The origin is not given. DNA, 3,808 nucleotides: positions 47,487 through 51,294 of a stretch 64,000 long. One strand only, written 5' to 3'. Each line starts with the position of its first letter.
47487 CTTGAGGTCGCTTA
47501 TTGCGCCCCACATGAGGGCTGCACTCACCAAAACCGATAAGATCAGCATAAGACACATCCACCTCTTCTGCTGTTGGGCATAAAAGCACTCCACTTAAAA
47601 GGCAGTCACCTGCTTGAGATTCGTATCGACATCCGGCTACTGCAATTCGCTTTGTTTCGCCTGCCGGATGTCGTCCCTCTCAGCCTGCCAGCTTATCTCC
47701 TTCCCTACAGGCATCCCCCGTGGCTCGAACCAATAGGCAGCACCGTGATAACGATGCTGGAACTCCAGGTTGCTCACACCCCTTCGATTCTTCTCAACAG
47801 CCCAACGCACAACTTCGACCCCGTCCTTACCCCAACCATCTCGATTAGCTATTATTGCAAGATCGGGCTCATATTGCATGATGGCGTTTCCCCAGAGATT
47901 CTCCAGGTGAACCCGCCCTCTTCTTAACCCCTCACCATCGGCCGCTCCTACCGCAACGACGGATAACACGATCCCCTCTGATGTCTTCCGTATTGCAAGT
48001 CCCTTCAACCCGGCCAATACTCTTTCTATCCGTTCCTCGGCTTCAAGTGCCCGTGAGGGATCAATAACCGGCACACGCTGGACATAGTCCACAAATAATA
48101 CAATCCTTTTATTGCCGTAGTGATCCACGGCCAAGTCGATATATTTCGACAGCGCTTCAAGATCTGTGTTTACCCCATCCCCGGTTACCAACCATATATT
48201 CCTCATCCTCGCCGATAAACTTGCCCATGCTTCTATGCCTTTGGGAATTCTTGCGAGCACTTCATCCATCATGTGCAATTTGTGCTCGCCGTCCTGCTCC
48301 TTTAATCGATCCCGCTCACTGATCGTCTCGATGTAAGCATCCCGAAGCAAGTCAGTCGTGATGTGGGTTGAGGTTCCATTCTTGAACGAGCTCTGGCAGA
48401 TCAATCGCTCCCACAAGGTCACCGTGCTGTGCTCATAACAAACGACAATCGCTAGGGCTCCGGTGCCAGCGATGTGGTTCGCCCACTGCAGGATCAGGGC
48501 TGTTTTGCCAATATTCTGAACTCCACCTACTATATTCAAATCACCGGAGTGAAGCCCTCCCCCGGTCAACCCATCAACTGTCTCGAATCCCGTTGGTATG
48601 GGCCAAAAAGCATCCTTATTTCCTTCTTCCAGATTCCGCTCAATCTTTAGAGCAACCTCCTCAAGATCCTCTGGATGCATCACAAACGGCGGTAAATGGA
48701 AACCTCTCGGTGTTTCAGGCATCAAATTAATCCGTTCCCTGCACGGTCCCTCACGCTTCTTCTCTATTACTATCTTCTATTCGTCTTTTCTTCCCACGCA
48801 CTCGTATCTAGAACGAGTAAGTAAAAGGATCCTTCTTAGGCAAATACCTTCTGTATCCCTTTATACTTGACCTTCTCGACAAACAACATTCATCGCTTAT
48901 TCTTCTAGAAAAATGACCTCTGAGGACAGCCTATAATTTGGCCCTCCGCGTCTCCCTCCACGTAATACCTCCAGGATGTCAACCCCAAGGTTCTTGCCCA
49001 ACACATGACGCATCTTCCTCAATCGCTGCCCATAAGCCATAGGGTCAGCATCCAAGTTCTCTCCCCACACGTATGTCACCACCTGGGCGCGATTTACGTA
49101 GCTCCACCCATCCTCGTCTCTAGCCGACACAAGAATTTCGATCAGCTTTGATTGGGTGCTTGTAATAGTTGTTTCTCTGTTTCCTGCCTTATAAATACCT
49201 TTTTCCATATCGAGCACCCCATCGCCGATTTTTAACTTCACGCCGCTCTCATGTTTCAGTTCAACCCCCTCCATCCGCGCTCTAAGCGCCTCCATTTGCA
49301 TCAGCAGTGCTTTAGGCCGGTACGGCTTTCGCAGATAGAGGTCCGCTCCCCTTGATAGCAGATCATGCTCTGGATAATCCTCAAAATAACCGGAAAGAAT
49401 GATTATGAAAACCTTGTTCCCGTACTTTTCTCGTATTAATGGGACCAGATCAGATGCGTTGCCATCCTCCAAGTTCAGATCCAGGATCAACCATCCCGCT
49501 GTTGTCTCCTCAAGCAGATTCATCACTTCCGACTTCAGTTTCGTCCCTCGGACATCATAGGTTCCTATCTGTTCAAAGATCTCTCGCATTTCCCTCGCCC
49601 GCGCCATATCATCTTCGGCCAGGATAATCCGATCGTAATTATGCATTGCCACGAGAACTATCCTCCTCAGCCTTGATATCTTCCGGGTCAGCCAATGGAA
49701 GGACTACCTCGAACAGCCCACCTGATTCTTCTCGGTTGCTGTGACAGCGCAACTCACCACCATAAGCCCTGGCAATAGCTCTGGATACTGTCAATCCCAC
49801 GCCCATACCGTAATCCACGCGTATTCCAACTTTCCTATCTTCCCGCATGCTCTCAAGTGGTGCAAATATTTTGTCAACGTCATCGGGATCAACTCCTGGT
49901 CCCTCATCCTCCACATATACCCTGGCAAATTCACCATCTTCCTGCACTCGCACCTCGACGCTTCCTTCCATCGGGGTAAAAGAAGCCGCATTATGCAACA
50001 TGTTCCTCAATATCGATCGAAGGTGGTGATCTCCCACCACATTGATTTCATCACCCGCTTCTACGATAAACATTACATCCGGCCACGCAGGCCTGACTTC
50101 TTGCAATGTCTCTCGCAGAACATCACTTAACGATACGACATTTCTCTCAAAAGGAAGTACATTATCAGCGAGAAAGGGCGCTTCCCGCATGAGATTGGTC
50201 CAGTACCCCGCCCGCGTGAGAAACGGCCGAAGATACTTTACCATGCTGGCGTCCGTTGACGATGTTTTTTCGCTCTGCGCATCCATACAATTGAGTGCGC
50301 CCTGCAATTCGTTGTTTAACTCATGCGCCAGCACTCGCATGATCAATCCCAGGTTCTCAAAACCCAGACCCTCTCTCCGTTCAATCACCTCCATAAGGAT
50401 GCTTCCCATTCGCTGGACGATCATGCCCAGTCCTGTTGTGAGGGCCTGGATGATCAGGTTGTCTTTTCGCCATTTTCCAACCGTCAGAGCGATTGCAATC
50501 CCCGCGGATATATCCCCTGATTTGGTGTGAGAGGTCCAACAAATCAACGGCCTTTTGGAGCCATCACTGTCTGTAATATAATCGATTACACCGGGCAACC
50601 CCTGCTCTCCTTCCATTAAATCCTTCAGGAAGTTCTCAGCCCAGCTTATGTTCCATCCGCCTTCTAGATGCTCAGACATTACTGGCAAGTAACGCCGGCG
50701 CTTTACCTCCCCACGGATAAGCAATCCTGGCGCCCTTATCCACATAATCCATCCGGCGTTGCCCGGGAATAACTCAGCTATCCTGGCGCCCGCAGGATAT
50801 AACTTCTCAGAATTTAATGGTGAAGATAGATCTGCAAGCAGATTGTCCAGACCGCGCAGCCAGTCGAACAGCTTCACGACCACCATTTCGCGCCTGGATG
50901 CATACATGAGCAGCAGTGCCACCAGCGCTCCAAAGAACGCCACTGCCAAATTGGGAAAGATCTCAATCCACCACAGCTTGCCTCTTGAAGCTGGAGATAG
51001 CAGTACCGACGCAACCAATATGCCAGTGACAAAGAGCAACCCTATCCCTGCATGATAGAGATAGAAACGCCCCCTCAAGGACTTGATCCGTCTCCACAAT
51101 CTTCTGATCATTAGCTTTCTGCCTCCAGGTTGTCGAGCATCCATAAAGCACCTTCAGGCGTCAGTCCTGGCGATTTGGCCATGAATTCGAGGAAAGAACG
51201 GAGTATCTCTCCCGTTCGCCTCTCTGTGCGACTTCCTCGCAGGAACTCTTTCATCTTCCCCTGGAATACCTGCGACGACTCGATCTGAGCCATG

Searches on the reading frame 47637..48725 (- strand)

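Call 61: search_protein_families(library=pfam, proteins=[window:47637-48725:-], max_evalue=0.0001)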
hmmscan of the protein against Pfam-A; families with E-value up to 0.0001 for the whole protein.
window:47637-48725:- (362 aa): 2 families
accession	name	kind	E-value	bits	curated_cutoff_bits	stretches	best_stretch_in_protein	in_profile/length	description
PF03796.21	DnaB_C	-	4.1e-12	46.5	27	1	43-195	2-120/255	DnaB-like helicase C terminal domain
PF06745.19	ATPase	-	8.9e-05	22.4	26.6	0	43-164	1-118/231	KaiC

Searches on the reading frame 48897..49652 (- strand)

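Call 61: search_protein_families(library=pfam, proteins=[window:48897-49652:-], max_evalue=0.0001)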
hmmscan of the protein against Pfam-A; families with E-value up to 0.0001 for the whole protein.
window:48897-49652:- (251 aa): 1 family
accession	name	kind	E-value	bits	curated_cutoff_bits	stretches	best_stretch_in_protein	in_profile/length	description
PF00072.30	Response_reg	-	8.7e-12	45.6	30.2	1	9-118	1-108/111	Response regulator receiver domain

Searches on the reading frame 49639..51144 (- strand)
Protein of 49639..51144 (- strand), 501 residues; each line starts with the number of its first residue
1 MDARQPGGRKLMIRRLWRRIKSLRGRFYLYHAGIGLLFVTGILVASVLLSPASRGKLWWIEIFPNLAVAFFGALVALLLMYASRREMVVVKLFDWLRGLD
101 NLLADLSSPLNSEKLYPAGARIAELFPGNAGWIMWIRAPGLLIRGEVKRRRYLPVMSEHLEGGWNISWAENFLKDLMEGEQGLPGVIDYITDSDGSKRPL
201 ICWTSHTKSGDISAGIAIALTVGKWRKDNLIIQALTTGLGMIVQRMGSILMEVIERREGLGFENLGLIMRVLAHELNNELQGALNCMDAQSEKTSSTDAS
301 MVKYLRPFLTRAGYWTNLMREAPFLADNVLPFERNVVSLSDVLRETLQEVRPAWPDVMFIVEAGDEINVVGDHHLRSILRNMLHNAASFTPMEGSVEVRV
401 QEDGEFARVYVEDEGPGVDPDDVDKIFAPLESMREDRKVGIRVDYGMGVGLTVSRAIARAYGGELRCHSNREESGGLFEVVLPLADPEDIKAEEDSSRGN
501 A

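Call 61: search_protein_families(library=pfam, proteins=[window:49639-51144:-], max_evalue=0.0001)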
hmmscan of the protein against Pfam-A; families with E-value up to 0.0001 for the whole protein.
window:49639-51144:- (501 aa): 1 family
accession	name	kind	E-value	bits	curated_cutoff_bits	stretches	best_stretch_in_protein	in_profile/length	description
PF02518.31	HATPase_c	-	8.6e-19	68.5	26.4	1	374-485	5-110/111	Histidine kinase-, DNA gyrase B-, and HSP90-like ATPase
